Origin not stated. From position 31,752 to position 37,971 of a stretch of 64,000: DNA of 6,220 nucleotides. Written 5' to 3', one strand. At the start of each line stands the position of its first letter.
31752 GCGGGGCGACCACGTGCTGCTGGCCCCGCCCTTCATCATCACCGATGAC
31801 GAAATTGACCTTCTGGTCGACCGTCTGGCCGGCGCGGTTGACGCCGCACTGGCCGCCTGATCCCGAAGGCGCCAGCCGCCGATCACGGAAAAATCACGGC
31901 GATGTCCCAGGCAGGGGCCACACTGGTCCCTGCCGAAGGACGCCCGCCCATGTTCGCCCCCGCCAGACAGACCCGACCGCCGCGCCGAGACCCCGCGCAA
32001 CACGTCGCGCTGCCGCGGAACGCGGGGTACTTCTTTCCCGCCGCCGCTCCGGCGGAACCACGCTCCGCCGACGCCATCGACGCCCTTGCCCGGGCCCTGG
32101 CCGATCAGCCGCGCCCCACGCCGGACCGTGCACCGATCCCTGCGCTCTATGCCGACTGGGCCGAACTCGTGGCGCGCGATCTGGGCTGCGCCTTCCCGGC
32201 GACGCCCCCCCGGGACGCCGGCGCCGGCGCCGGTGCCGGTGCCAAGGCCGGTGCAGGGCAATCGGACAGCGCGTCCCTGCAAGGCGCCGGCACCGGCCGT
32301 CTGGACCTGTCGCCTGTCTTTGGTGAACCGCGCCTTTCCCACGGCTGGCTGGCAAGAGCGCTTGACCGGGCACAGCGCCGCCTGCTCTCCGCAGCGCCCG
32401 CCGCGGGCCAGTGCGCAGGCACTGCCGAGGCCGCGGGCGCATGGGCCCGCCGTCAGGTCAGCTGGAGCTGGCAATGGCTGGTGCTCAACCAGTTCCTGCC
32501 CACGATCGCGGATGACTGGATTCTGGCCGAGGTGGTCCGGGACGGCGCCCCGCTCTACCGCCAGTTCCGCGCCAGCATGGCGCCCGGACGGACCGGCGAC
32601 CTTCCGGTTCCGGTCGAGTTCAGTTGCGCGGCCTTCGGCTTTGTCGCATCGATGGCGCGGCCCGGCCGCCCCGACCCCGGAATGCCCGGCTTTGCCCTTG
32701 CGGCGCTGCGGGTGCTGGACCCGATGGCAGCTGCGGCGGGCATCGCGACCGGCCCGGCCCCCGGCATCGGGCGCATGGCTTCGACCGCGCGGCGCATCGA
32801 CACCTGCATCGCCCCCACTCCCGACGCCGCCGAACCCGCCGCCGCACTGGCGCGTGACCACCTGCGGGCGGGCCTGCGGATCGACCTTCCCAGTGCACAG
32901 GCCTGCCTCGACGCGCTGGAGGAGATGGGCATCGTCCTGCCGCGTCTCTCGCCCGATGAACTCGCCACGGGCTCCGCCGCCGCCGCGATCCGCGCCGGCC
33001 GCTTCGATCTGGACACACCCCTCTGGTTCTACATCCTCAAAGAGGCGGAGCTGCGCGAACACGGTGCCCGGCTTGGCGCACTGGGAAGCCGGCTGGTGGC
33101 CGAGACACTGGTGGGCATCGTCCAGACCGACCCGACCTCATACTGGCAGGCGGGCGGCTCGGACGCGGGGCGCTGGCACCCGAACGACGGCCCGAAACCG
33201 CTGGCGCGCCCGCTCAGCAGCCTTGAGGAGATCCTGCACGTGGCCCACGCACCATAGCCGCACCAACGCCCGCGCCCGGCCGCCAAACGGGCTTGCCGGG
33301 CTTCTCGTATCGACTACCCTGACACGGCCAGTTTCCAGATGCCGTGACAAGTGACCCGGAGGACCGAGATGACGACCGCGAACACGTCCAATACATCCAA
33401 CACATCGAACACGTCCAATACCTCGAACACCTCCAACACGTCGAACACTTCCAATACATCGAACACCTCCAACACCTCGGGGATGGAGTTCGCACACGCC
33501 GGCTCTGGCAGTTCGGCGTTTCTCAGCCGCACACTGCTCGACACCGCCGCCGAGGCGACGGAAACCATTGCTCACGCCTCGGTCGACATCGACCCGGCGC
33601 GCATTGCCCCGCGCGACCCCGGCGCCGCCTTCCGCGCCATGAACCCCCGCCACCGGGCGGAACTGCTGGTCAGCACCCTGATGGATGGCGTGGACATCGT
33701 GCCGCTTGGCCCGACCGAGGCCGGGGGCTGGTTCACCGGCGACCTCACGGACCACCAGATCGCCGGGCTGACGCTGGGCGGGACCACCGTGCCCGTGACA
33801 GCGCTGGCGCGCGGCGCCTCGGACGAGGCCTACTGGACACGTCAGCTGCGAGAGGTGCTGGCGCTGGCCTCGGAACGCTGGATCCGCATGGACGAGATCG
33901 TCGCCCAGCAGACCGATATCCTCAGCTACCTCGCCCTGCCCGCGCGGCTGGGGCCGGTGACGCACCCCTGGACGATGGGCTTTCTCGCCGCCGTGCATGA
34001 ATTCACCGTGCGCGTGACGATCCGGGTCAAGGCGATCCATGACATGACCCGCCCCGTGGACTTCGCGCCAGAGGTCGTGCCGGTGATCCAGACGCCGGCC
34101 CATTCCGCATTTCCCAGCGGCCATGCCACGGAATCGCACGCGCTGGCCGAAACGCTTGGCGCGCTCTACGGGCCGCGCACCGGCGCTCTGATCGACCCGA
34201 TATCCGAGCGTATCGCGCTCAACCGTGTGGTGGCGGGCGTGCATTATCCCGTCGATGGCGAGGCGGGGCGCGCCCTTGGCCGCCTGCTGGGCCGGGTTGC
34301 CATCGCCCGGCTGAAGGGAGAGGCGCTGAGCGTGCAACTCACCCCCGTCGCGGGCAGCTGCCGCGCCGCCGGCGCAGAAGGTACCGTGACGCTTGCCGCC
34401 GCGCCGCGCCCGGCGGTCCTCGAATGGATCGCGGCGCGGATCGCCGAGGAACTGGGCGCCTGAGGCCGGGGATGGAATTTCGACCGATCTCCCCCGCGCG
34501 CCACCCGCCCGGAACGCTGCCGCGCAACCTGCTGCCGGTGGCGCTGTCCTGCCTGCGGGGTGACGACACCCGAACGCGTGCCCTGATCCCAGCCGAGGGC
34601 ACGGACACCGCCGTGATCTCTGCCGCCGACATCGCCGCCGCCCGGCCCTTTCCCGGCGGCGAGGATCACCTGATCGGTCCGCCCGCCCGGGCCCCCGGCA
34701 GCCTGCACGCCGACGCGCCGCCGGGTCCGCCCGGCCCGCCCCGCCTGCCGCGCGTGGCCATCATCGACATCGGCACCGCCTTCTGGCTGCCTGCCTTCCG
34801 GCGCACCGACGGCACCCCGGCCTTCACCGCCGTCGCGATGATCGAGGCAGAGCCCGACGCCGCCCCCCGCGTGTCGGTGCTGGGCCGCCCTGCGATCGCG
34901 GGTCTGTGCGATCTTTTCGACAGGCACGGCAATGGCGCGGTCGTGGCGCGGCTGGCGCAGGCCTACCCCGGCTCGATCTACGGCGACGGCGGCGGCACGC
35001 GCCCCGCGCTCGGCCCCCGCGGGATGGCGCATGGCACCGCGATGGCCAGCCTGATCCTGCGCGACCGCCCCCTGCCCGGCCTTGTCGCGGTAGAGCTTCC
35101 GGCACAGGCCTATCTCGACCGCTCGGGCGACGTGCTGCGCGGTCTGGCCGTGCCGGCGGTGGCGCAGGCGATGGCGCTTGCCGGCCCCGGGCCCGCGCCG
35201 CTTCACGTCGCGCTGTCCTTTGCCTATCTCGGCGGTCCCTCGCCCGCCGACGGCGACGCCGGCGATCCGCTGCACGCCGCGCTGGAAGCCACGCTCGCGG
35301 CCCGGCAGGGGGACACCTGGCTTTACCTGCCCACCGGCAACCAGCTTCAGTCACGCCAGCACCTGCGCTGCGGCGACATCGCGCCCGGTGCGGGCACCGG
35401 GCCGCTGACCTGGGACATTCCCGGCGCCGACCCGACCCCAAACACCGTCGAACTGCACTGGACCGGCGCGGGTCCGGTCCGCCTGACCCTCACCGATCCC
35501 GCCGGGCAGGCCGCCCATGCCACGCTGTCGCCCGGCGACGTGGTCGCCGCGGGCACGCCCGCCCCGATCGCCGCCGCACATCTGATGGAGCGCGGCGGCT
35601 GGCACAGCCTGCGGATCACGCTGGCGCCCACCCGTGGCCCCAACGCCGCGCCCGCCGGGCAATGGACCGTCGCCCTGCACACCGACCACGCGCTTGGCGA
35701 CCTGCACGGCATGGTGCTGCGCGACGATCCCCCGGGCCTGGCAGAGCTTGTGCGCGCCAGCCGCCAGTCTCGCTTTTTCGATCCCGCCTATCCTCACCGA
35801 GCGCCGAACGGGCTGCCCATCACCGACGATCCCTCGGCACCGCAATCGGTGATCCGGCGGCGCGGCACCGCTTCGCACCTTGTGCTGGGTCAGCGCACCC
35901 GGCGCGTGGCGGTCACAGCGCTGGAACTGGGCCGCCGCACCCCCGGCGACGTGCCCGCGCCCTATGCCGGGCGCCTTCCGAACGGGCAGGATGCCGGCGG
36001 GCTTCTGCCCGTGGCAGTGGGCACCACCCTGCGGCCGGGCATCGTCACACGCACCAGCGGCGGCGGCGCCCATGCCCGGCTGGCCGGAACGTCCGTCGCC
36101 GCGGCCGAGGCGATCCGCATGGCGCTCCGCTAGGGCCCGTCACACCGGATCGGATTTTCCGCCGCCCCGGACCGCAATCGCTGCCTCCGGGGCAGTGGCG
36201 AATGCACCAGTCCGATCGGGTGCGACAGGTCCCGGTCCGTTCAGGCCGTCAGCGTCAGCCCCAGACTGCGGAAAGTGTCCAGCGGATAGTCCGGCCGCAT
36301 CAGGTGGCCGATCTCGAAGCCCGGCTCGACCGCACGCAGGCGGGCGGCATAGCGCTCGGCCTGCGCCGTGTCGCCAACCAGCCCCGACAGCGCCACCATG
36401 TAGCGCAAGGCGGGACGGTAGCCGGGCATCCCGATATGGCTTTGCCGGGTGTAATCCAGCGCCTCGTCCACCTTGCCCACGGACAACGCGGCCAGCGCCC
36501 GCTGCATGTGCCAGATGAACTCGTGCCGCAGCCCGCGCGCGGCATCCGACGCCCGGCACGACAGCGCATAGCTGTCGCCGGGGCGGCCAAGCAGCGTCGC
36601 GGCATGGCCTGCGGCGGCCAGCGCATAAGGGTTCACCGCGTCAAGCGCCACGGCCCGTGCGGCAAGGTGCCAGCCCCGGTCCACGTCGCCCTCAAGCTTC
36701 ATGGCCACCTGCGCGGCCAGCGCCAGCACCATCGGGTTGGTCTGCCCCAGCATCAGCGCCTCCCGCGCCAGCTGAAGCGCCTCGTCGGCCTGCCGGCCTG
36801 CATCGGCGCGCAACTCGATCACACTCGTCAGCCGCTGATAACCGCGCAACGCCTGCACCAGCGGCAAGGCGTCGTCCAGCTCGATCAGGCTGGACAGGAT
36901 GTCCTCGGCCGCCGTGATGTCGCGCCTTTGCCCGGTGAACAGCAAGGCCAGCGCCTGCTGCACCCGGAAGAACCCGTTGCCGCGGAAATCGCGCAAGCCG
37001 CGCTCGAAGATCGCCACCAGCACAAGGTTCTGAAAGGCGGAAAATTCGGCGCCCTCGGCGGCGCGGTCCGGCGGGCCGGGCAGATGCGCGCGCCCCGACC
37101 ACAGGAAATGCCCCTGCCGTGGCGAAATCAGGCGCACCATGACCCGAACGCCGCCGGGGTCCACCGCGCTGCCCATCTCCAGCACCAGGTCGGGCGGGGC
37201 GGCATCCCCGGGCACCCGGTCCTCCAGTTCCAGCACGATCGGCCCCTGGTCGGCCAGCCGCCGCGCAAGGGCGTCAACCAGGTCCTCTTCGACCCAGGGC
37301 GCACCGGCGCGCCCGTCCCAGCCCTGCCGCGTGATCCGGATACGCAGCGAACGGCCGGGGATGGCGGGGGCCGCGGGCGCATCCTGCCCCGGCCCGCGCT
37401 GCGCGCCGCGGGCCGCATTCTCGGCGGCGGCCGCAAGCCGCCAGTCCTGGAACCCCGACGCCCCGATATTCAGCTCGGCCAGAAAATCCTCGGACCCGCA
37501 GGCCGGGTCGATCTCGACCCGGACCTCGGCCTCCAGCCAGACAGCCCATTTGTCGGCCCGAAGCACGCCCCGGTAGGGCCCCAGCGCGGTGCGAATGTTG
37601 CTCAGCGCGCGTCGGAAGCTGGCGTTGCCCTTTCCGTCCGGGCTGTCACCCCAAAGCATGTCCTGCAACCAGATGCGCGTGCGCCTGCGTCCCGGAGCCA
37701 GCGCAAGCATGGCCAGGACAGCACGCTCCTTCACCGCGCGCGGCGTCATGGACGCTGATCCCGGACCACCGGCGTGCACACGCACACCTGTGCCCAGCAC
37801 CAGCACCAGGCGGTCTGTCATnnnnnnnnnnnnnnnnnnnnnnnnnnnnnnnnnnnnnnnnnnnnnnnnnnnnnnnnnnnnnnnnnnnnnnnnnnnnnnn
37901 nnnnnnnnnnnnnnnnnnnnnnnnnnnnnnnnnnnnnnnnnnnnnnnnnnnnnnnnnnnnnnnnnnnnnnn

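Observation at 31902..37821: Orphan module: degenerate haem-peroxidase-like protein, NTS-repeat PAP2/haloperoxidase-like protein, leaderless S8 subtilase-like protein and a convergent wHTH-TPR regulator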

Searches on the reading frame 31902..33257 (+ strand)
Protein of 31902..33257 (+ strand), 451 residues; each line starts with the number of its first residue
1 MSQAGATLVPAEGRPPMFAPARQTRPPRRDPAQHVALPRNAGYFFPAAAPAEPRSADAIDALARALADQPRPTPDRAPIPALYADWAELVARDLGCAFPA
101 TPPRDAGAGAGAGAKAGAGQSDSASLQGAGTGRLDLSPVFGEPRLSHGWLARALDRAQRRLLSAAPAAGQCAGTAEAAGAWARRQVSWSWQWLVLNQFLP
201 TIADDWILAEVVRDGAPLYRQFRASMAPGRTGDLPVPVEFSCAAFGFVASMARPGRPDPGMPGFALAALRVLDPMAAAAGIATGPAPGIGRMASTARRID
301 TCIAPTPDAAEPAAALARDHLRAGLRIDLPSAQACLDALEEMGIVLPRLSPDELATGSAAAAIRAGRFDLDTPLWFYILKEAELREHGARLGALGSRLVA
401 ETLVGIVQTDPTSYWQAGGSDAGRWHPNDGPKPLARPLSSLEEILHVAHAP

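Call 6: search_protein_families(library=pfam, proteins=[window:31902-33257:+], max_evalue=1)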
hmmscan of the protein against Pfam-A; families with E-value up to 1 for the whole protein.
window:31902-33257:+ (451 aa): 0 families

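Call 7: search_protein_families(library=ncbifam, proteins=[window:31902-33257:+], max_evalue=1)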
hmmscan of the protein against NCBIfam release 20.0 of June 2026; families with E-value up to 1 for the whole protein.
window:31902-33257:+ (451 aa): 0 families

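Call 8: search_solved_structures(query=window:31902-33257:+, max_evalue=1)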
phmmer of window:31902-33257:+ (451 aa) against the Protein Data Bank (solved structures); distinct sequences matched with E-value up to 1: 1.
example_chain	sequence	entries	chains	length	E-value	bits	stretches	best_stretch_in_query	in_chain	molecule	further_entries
6t3i_A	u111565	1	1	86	0.48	12.9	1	315-345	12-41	Hepatoma-derived growth factor-related protein 2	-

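Call 19: search_protein_families(library=padloc, proteins=[window:31902-33257:+], max_evalue=1)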
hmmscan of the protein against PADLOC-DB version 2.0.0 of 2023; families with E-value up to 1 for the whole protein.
window:31902-33257:+ (451 aa): 0 families

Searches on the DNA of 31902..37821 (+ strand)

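Call 79: search_dna_similar(query=window:31902-37821:+, collection=plasmids, mode=distant, max_rows=10)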
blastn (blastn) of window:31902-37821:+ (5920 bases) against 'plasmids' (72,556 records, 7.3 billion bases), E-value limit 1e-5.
Records with a match: 4; places in all: 10; records where one place covers at least 80% of the query: 0.
Best place of each record, by identity: 80-90% 4.
By first word of the organism name: Streptomyces 4.
By predicted mobility (MOB-suite, as given by PLSDB): non-mobilizable 4.
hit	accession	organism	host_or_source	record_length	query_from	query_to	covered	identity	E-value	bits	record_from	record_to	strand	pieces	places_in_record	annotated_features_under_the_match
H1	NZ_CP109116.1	Streptomyces sp. NBC_01768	-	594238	1495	1568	1%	81.1%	1e-8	72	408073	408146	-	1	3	type I polyketide synthase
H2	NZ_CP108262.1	Streptomyces sp. NBC_00053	-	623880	1495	1568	1%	81.1%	1e-8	72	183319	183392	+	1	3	type I polyketide synthase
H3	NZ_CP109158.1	Streptomyces sp. NBC_01732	-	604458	1495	1563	1%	81.4%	2e-6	65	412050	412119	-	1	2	type I polyketide synthase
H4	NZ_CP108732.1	Streptomyces sp. NBC_00987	-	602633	1495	1563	1%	81.4%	2e-6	65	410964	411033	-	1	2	type I polyketide synthase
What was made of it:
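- Tried and rejected: Only spurious low-complexity hits (call 79).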
